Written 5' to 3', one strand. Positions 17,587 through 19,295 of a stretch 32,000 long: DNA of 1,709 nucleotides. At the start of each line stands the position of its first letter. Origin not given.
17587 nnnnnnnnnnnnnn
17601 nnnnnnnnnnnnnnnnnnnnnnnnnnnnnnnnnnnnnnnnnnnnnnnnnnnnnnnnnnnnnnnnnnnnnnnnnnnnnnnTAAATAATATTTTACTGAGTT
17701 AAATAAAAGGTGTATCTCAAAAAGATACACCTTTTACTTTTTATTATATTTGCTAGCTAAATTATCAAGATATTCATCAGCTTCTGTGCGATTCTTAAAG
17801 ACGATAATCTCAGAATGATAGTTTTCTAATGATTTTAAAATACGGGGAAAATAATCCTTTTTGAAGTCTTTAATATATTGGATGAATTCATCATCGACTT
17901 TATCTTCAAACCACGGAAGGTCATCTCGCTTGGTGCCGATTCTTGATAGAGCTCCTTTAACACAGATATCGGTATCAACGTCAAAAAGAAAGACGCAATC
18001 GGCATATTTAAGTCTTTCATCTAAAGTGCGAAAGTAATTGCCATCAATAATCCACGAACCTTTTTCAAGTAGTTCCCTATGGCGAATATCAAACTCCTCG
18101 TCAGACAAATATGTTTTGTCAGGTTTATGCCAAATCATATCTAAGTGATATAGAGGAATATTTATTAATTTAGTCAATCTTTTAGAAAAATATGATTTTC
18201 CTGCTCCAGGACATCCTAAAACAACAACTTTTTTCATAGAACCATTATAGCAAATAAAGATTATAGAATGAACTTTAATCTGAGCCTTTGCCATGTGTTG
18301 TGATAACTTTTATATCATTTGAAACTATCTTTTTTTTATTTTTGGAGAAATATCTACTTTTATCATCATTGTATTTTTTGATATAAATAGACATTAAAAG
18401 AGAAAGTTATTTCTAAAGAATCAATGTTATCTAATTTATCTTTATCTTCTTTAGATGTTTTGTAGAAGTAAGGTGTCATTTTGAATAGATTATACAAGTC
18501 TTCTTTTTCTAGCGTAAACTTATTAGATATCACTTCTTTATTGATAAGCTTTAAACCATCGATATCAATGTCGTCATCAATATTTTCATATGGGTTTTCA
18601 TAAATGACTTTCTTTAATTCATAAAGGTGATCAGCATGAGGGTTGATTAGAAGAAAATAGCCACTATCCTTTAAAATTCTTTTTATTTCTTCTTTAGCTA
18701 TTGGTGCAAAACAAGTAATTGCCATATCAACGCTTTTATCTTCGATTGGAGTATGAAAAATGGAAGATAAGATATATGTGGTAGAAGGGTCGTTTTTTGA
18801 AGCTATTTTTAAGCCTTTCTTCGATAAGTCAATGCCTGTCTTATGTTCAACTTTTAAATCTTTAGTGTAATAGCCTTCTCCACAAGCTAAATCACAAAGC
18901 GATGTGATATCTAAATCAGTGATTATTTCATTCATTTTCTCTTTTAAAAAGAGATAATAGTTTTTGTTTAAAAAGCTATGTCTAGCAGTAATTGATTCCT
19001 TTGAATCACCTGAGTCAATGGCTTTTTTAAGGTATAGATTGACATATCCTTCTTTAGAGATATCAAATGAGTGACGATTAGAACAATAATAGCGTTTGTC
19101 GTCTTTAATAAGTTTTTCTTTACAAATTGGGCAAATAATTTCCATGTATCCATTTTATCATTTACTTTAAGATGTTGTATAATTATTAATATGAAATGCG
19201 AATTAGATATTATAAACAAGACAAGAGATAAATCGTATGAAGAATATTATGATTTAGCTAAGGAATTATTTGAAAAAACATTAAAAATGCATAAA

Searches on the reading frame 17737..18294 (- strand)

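Call 14: search_protein_families(library=pfam, proteins=[window:17737-18294:-], max_evalue=0.0001)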
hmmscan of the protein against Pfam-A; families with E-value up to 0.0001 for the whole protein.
window:17737-18294:- (186 aa): 0 families

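Call 34: search_protein_families(library=pfam, proteins=[window:17737-18294:-], max_evalue=0.1)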
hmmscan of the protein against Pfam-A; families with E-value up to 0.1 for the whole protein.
window:17737-18294:- (186 aa): 9 families
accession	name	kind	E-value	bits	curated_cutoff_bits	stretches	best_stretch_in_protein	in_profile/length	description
PF13238.12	AAA_18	-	0.0014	19.5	29.4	1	23-68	1-44/128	AAA domain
PF13207.12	AAA_17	-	0.0023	18.7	27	0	26-49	1-24/136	AAA domain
PF13521.12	AAA_28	-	0.0061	17.2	27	1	22-47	1-26/164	AAA domain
PF08433.16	KTI12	-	0.012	15.5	22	1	22-74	3-46/271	Chromatin associated protein KTI12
PF01443.25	Viral_helicase1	-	0.014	15.6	21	1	24-106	2-79/228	Viral superfamily 1 RNA helicase core domain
PF01591.24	6PF2K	-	0.046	13.5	27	0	22-46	15-39/223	6-phosphofructo-2-kinase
PF13479.12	AAA_24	-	0.047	14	27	1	21-46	3-28/195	AAA domain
PF13401.12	AAA_22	-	0.079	13.7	27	0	23-44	8-29/130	AAA domain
PF01078.27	Mg_chelatase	-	0.099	12.5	20.3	0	10-44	13-46/207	Magnesium chelatase, subunit ChlI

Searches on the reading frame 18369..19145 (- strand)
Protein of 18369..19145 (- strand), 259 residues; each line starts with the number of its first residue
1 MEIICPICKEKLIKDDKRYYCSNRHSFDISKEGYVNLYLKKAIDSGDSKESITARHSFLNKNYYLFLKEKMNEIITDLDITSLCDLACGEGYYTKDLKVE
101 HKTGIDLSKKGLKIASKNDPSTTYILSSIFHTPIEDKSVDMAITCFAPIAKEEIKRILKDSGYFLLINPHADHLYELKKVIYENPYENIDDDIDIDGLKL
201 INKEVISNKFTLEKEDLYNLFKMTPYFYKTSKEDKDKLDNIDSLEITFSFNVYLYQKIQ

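Call 34: search_protein_families(library=pfam, proteins=[window:18369-19145:-], max_evalue=0.1)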
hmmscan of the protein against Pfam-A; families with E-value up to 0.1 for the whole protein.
window:18369-19145:- (259 aa): 8 families
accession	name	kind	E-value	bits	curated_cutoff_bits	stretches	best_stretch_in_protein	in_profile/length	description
PF21302.3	Zn_ribbon_RlmA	-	1e-14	54.7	27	1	4-37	2-35/44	RlmA, N-terminal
PF08241.18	Methyltransf_11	-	7.4e-10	39.8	21.2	1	85-165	2-94/95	Methyltransferase domain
PF13847.12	Methyltransf_31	-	2.3e-08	34.3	27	1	81-221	5-141/145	Methyltransferase domain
PF13649.12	Methyltransf_25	-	1.3e-07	32.6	27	1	84-159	2-87/97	Methyltransferase domain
PF05148.21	Methyltransf_8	-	0.0024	18.2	27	1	80-165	73-155/219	Hypothetical methyltransferase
PF07244.20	POTRA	-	0.022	15.9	21.3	0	192-223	5-36/79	Surface antigen variable number repeat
PF21936.2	Pcf11_C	-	0.063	13.7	26.7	0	1-11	12-22/54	Pcf11, C-terminal domain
PF03119.21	DNA_ligase_ZBD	-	0.072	13.4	25.8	0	5-24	2-23/27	NAD-dependent DNA ligase C4 zinc finger domain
